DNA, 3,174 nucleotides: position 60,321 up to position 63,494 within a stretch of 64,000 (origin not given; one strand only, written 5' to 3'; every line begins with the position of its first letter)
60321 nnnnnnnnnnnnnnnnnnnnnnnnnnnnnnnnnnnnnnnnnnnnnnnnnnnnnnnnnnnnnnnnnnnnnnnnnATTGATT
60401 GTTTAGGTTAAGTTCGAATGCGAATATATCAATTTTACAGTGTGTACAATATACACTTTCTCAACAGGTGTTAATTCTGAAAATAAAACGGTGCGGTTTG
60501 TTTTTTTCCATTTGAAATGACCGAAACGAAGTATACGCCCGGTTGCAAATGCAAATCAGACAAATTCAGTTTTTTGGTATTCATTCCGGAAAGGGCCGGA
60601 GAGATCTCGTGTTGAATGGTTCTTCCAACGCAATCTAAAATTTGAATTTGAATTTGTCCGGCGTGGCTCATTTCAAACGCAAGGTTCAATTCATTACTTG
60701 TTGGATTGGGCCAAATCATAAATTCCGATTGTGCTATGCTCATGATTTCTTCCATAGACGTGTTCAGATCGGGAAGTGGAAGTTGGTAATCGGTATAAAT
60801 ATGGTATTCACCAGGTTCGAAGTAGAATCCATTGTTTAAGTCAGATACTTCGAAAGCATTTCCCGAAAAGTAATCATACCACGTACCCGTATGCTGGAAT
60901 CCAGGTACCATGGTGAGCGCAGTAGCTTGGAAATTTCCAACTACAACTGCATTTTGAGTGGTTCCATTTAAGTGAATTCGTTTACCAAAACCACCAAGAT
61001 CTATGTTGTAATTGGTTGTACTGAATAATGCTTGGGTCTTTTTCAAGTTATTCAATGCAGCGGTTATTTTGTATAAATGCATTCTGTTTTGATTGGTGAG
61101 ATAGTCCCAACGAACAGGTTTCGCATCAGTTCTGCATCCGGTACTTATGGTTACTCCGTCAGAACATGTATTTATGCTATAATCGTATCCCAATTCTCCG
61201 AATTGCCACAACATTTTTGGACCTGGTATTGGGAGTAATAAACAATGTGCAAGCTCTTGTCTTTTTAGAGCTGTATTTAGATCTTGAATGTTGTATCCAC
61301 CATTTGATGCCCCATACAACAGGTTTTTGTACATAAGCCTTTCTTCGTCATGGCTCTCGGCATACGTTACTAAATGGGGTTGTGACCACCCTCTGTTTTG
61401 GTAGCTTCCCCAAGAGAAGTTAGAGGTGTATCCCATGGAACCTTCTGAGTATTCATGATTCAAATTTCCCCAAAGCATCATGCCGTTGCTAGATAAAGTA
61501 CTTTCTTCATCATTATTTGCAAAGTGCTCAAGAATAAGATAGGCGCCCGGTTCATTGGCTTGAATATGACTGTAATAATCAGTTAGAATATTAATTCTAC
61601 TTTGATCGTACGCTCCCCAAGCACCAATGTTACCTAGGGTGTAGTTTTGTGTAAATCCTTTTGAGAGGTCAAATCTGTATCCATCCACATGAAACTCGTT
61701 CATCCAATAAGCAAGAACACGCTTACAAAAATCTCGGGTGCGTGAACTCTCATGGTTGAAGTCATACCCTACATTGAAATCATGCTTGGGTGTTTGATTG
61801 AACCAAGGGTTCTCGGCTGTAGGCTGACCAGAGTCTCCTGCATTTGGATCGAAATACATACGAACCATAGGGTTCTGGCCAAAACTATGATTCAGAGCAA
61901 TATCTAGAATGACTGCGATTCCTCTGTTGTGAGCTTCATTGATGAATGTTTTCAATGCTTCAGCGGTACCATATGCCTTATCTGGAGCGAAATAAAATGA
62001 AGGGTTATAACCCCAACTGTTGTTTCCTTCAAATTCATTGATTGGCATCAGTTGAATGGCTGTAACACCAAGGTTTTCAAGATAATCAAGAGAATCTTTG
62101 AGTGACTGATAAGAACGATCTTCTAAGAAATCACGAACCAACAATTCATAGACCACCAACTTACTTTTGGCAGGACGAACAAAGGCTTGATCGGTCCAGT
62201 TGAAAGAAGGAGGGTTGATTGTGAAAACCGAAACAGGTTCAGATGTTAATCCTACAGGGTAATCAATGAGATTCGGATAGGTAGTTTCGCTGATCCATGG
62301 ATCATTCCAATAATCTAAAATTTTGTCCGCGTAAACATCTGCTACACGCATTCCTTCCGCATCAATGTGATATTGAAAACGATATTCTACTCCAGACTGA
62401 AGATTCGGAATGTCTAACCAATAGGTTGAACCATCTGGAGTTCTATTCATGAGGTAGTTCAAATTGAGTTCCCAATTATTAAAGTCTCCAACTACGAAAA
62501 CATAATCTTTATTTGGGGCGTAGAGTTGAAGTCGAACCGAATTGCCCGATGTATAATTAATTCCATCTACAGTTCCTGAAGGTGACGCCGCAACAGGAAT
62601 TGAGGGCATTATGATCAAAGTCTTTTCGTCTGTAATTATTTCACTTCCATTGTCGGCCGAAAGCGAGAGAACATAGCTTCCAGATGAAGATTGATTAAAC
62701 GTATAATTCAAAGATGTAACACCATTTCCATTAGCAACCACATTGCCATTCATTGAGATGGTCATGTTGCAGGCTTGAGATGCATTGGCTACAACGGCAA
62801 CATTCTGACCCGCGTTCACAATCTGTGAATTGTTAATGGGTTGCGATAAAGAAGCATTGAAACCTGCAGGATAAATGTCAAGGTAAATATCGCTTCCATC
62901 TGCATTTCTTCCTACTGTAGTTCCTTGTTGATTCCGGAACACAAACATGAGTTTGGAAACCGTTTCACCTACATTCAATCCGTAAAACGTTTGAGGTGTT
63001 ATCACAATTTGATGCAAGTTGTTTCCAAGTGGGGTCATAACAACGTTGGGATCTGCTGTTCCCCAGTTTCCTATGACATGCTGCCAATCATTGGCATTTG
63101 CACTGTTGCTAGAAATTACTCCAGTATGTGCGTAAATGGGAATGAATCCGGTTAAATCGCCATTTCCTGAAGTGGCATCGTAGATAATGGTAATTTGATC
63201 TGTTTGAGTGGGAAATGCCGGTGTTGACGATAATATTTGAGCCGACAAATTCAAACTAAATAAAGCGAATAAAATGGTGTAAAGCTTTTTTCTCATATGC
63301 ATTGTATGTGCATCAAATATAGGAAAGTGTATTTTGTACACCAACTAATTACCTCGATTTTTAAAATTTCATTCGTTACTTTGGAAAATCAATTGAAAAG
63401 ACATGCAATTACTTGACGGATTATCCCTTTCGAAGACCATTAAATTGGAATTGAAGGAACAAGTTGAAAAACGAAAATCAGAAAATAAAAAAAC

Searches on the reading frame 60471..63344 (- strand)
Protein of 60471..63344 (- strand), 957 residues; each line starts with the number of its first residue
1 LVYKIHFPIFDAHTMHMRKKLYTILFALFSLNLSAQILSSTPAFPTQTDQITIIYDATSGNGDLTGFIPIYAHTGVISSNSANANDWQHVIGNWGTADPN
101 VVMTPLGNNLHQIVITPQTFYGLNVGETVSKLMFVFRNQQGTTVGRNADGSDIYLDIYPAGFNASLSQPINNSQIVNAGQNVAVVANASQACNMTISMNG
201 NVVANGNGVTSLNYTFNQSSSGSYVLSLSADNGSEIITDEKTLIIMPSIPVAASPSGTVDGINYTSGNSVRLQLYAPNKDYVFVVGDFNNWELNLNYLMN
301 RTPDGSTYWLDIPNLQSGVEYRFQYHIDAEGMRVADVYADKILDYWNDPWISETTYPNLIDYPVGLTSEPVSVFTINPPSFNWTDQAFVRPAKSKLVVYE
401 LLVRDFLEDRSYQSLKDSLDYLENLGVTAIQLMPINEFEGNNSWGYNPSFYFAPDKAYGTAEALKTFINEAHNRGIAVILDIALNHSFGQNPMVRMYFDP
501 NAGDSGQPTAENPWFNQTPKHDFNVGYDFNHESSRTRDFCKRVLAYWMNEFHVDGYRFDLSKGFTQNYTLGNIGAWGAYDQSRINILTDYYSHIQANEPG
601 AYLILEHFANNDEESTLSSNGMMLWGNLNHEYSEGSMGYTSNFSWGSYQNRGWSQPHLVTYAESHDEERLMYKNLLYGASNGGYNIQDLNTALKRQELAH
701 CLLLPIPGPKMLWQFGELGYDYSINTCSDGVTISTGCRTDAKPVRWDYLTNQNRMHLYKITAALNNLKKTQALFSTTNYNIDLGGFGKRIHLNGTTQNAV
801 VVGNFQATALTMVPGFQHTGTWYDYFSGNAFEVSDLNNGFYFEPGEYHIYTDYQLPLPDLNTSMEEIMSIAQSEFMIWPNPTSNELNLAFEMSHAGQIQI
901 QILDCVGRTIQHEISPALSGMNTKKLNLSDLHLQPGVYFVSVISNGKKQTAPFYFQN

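Call 9: search_protein_families(library=pfam, proteins=[window:60471-63344:-])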
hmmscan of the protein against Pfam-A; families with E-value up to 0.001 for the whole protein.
window:60471-63344:- (957 aa): 4 families
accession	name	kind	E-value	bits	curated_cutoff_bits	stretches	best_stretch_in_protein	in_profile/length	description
PF00128.31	Alpha-amylase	-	1.9e-20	74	22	1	413-640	19-253/446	Alpha amylase, catalytic domain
PF18962.6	Por_Secre_tail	-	2.8e-13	50.4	27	1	877-949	1-69/75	Secretion system C-terminal sorting domain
PF16328.11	DUF4961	-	5e-07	29.6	27.1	1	35-143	181-281/283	Domain of unknown function (DUF4961)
PF02922.24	CBM_48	-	1.4e-05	25.8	22.4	1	261-338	3-82/83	Carbohydrate-binding module 48 (Isoamylase N-terminal domain)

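Call 11: search_protein_families(library=ncbifam, proteins=[window:60471-63296:-])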
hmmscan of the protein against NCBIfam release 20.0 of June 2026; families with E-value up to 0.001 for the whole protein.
window:60471-63296:- (941 aa): 35 families (the best 25 are shown)
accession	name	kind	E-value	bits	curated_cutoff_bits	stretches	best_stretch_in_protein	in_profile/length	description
TIGR02402.1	trehalose_TreZ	equivalog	7.7e-40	136.7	538.8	1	359-546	74-248/545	malto-oligosyltrehalose trehalohydrolase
NF003811.1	PRK05402.1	equivalog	3.3e-35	121.7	741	1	250-543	27-301/619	1,4-alpha-glucan branching protein GlgB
NF008967.0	PRK12313.1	equivalog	1.4e-30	106.3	577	1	252-543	38-309/633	1,4-alpha-glucan branching protein GlgB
TIGR01515.1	branching_enzym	equivalog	3.1e-27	95.4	463.95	2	374-562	129-309/607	1,4-alpha-glucan branching enzyme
TIGR02100.1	glgX_debranch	equivalog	1.1e-21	76.6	640.9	1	363-547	138-345/688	glycogen debranching protein GlgX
NF011293.0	PRK14705.1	equivalog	1.7e-21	75.6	2376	1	252-547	638-908/1224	1,4-alpha-glucan branching enzyme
TIGR02104.1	pulA_typeI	equivalog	9.8e-21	73.5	504.5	1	399-545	166-321/605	type I pullulanase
NF009221.0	PRK12568.1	equivalog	5.9e-20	70.9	1270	1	252-544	153-424/745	1,4-alpha-glucan branching enzyme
NF011294.0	PRK14706.1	equivalog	6.1e-19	67.7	1284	1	252-544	41-310/642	1,4-alpha-glucan branching enzyme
NF002983.0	PRK03705.1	equivalog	7.6e-18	63.9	901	1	365-546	136-339/658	glycogen debranching protein GlgX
NF041321.1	Alpha-amyl_MalA_Halo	equivalog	2.5e-16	59.2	875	1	379-546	259-428/666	alpha-amylase MalA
TIGR02456.1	treS_nterm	equivalog_domain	9.9e-15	54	678.35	1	380-477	6-107/539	maltose alpha-D-glucosyltransferase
NF041090.1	Cyc-maltodext_AglB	equivalog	1.1e-14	54.2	540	1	399-547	67-210/470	cyclomaltodextrinase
TIGR02102.1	pullulan_Gpos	equivalog_domain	6.9e-14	50.6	1042.25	1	254-544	329-643/1113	pullulanase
NF008183.0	PRK10933.1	subfamily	3.6e-13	49.1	535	1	399-479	35-114/551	alpha,alpha-phosphotrehalase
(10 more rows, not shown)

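Call 57: find_related_loci(query=window:60471-63296:-, collection=metagenome_contigs, flank=4000)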
Query window:60471-63296:- (941 aa) in metagenome_contigs; peptide patterns used: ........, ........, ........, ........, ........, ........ (x = any residue, [..] = any of these).
600 stretches matched a pattern (row limit reached: there are more); 593 encode a relative of the query (tblastn E <= 1e-3); the best 80 are kept; 80 distinct loci.
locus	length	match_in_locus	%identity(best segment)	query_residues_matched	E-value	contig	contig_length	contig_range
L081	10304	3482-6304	96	1-941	0e+0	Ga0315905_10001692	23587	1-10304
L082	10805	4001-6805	95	1-941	0e+0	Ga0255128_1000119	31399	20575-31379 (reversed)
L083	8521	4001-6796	66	3-936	0e+0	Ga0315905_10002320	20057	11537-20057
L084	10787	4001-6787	61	1-932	0e+0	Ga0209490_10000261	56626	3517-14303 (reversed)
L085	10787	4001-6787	60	1-932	0e+0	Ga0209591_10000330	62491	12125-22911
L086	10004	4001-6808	56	3-934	0e+0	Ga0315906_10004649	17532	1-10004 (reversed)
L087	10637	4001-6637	53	19-894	0e+0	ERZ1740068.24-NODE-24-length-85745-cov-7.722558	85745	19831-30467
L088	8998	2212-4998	50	1-926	0e+0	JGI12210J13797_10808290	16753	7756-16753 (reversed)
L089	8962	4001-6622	50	14-894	0e+0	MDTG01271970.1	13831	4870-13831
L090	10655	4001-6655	49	3-894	0e+0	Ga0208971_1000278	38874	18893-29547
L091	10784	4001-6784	49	1-926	0e+0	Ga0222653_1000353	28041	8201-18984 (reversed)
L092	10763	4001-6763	48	3-935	0e+0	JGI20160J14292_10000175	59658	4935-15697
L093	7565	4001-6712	48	1-913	0e+0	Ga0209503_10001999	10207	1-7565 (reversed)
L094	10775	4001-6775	47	3-939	0e+0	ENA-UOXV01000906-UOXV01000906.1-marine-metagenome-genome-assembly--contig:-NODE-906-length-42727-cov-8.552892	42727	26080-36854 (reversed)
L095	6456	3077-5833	47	4-934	0e+0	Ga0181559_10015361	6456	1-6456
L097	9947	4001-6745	47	1-926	0e+0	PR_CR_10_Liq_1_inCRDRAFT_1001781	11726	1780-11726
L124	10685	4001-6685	46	14-896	0e+0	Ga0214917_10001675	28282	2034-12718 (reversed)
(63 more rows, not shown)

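Call 61: search_protein_families(library=pfam, proteins=[L124:3004-3855:+, L124:6808-8559:-, L124:8474-10465:-, L097:3211-3807:-, L097:7347-9884:-, L097:2694-3242:+])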
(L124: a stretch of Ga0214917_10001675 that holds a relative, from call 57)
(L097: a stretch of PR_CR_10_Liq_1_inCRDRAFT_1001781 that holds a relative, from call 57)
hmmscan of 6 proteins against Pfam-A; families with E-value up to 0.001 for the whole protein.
L124:3004-3855:+ (283 aa): 2 families
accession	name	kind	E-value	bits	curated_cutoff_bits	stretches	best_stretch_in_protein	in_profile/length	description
PF13860.13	FlgD_ig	-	2.6e-11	43.8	27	1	204-266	6-71/79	FlgD Ig-like domain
PF18962.6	Por_Secre_tail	-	6.2e-10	39.7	27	1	199-280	1-74/75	Secretion system C-terminal sorting domain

L124:6808-8559:- (583 aa): 2 families
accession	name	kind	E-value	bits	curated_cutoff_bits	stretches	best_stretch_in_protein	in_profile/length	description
PF07980.17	SusD_RagB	-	6.3e-28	98.7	23.1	1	424-583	125-297/297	SusD family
PF14322.12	SusD-like_3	-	5.7e-11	43.4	27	1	148-295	53-191/191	Starch-binding associating with outer membrane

L124:8474-10465:- (663 aa): 1 family
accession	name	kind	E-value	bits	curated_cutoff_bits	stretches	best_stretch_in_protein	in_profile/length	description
PF00593.30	TonB_dep_Rec_b-barrel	-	6e-16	59.8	27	1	72-627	13-436/436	TonB dependent receptor-like, beta-barrel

L097:3211-3807:- (198 aa): 1 family
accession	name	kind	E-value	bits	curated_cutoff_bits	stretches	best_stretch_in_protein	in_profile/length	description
PF01725.21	Ham1p_like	-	1.1e-67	228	22.5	1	8-192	1-186/186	Ham1 family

L097:7347-9884:- (845 aa): 1 family
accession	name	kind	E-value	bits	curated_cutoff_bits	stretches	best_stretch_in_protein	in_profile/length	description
PF18962.6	Por_Secre_tail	-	6.6e-05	23.6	27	1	776-843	8-74/75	Secretion system C-terminal sorting domain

L097:2694-3242:+ (182 aa): 8 families
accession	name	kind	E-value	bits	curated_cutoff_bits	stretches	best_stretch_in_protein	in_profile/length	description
PF03602.21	Cons_hypoth95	-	6.6e-39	133.9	24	1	2-176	1-181/182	Conserved hypothetical protein 95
PF05175.20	MTS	-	6.2e-11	42.7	23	1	26-158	16-148/170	Methyltransferase small domain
PF13847.12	Methyltransf_31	-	8.3e-10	39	27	1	45-160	4-119/145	Methyltransferase domain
PF13649.12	Methyltransf_25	-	2.2e-07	31.9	27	1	48-118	1-70/97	Methyltransferase domain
PF09445.16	Methyltransf_15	-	0.00017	21.6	22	1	47-122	3-81/165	RNA cap guanine-N2 methyltransferase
PF02475.24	TRM5-TYW2_MTfase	-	0.00022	21.7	28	1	47-105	39-99/164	TRM5/TYW2 methyltransferase domain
PF10294.15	Methyltransf_16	-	0.0006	20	21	1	42-156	44-163/174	Lysine methyltransferase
PF08242.18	Methyltransf_12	-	0.00078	20.6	30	0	49-117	1-70/98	Methyltransferase domain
